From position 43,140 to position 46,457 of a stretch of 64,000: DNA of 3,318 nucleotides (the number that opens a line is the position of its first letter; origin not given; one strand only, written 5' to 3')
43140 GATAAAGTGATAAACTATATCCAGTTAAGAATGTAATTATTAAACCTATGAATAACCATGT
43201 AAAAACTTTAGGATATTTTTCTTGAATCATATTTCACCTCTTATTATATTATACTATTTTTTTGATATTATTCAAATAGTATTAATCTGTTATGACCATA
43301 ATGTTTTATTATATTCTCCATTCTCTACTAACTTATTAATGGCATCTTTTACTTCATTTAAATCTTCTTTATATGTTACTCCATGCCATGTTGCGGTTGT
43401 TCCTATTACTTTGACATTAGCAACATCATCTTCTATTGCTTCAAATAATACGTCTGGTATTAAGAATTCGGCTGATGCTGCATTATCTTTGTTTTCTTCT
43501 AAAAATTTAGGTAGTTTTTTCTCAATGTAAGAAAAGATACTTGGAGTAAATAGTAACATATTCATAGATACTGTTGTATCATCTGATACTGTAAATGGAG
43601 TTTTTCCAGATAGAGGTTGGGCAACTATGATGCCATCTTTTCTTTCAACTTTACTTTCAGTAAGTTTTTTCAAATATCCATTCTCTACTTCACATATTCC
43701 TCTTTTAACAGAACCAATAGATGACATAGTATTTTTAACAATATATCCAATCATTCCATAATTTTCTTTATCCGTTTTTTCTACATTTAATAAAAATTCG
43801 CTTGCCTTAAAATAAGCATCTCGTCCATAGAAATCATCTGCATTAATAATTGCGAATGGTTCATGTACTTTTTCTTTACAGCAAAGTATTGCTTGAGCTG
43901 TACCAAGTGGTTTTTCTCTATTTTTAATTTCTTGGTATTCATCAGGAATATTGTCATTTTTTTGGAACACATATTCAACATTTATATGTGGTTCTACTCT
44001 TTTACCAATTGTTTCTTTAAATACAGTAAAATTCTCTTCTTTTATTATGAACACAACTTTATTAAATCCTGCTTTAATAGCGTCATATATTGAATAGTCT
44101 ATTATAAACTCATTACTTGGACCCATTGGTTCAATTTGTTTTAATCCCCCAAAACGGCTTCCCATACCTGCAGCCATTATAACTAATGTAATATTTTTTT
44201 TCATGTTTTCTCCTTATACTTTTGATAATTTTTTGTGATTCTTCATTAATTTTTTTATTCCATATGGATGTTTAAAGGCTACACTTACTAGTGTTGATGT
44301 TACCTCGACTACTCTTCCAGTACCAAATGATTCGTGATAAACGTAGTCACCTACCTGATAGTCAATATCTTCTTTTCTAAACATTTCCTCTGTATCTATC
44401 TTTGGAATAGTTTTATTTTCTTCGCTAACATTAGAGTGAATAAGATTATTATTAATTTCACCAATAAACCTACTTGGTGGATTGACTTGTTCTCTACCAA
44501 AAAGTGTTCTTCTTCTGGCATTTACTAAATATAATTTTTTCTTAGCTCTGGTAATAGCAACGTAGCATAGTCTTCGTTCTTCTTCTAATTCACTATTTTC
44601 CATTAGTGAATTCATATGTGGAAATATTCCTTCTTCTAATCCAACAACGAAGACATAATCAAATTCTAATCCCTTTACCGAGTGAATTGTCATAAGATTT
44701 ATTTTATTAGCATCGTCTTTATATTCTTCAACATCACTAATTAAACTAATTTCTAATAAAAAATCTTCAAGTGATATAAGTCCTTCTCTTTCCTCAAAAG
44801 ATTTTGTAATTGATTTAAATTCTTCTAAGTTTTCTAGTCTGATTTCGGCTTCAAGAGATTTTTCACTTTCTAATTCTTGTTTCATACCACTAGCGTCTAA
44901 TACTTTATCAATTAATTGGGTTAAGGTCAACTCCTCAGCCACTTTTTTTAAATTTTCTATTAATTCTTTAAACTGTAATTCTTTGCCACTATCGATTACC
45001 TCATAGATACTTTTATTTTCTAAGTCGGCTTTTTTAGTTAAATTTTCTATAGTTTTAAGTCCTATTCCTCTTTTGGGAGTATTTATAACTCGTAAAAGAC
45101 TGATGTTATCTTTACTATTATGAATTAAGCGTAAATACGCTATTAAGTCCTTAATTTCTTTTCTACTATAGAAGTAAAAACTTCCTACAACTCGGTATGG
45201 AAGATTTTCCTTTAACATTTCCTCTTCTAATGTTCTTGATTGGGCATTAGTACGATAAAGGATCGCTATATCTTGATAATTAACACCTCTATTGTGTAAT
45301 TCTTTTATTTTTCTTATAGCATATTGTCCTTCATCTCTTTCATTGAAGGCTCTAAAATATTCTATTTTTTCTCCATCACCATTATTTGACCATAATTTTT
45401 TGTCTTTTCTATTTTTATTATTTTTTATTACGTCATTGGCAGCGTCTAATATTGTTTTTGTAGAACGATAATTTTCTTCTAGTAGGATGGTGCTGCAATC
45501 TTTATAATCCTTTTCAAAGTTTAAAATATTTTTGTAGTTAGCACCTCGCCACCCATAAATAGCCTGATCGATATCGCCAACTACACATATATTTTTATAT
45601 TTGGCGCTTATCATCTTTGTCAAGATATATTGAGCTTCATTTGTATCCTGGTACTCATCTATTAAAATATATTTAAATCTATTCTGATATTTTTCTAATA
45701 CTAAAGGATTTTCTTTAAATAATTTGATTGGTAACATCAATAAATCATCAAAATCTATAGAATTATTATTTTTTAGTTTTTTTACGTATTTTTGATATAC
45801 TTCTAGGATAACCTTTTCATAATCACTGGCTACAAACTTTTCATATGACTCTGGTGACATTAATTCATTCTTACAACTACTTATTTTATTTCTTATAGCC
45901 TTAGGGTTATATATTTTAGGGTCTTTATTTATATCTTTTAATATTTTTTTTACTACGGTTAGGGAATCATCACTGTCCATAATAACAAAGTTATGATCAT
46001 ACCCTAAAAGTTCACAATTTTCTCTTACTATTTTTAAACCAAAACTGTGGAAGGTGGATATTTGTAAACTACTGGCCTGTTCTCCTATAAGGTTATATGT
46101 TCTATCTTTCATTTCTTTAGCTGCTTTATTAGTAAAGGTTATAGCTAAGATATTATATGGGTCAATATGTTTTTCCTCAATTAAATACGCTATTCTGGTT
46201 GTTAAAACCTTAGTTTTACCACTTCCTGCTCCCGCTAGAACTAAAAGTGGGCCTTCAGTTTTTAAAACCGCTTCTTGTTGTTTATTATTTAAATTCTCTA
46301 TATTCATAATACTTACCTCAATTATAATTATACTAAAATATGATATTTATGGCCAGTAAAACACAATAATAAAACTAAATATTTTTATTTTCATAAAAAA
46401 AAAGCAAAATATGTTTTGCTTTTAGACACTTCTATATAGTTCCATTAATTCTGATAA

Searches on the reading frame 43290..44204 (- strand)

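Call 41: search_protein_families(library=pfam, proteins=[window:43290-44204:-], max_evalue=0.00001)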
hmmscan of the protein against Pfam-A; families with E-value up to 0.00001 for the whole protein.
window:43290-44204:- (304 aa): 1 family
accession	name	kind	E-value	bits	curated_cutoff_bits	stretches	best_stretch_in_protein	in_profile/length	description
PF00483.29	NTP_transferase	-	3.3e-12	47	21.2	1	8-289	3-242/245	Nucleotidyl transferase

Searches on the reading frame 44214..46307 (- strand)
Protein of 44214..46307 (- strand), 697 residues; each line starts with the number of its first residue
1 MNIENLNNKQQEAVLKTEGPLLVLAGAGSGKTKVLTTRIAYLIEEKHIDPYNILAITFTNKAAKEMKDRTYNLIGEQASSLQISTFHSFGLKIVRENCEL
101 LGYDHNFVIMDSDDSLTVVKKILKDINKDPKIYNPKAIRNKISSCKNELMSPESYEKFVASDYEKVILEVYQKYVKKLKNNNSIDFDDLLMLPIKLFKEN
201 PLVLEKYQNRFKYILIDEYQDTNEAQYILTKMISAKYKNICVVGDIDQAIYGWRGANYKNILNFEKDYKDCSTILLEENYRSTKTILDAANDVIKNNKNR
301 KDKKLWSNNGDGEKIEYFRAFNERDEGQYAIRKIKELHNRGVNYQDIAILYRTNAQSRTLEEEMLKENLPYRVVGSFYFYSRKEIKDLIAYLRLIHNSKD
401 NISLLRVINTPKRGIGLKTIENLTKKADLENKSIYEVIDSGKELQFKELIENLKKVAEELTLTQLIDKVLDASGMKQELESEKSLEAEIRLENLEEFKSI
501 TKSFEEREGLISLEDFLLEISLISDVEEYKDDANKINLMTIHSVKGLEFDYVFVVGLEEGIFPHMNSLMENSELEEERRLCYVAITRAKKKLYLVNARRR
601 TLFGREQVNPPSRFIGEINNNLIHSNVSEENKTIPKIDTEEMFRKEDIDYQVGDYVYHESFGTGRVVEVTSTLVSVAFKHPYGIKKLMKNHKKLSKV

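Call 41: search_protein_families(library=pfam, proteins=[window:44214-46307:-], max_evalue=0.00001)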
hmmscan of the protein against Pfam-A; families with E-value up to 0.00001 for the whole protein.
window:44214-46307:- (697 aa): 7 families
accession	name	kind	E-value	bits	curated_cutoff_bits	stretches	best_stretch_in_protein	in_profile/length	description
PF00580.27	UvrD-helicase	-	3.5e-97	325.7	23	1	6-269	1-271/271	UvrD/REP helicase N-terminal domain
PF13361.12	UvrD_C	-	1.4e-81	275.1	25.6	1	274-596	1-347/350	UvrD-like helicase C-terminal domain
PF13245.12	AAA_19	-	1.3e-24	87.4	25.1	1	10-252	1-132/134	AAA domain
PF13538.12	UvrD_C_2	-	1.1e-11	44.8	27.4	1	538-595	4-52/52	UvrD-like helicase C-terminal domain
PF01443.25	Viral_helicase1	-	1.6e-09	38.4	21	0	487-595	132-227/228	Viral superfamily 1 RNA helicase core domain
PF13087.12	AAA_12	-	3.3e-07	30.5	27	0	486-596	91-192/195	AAA domain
PF13604.12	AAA_30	-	4.4e-06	27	27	0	6-69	2-65/191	AAA domain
